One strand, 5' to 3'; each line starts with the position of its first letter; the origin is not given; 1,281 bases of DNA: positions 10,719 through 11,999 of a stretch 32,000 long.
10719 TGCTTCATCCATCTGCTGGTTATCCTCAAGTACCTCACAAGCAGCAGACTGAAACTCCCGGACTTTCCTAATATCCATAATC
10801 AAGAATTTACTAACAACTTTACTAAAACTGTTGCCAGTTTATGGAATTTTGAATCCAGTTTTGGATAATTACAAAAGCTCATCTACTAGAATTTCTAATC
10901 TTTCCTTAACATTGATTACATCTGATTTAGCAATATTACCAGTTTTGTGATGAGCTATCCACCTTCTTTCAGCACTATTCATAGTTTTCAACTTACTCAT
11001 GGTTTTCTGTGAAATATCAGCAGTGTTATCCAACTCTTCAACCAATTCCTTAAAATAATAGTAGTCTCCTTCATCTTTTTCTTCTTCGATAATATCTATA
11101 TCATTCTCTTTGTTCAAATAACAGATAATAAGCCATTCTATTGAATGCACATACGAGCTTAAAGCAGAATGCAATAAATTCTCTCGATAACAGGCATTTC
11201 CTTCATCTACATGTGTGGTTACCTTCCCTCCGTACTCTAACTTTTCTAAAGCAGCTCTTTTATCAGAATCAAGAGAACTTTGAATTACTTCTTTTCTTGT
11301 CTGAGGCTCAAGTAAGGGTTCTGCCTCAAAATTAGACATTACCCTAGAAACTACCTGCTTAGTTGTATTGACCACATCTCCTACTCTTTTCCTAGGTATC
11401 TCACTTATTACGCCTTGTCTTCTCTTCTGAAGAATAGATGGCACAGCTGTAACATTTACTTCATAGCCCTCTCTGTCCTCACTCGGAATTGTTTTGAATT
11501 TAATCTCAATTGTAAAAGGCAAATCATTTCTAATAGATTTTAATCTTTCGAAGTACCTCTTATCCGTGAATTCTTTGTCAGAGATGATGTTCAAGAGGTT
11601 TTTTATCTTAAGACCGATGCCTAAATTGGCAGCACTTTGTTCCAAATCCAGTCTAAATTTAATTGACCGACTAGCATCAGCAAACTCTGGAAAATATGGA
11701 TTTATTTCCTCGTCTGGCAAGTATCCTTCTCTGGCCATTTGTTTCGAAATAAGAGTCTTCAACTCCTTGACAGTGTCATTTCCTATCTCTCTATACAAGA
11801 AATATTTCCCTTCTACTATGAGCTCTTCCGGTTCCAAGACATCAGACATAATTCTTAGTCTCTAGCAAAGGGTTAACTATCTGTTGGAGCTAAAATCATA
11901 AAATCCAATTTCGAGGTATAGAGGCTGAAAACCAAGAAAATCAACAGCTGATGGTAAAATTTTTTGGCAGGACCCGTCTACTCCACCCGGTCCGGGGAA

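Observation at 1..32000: Extreme over-representation of the palindrome AGGCCT, with a mosaic distribution that marks foreign segments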

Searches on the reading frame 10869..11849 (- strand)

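Call 6: search_protein_families(library=pfam, proteins=[window:10869-11849:-])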
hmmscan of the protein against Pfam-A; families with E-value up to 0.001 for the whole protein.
window:10869-11849:- (326 aa): 0 families

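Call 38: search_protein_families(library=phrogs, proteins=[window:10869-11849:-])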
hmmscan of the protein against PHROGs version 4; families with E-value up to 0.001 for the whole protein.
window:10869-11849:- (326 aa): 1 family
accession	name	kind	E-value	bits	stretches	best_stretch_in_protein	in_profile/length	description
phrog_2039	-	unknown function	0.00014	22.2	1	213-324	190-296/312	-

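Call 39: search_protein_families(library=padloc, proteins=[window:10869-11849:-])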
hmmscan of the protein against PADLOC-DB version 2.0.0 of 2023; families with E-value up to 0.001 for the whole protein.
window:10869-11849:- (326 aa): 0 families
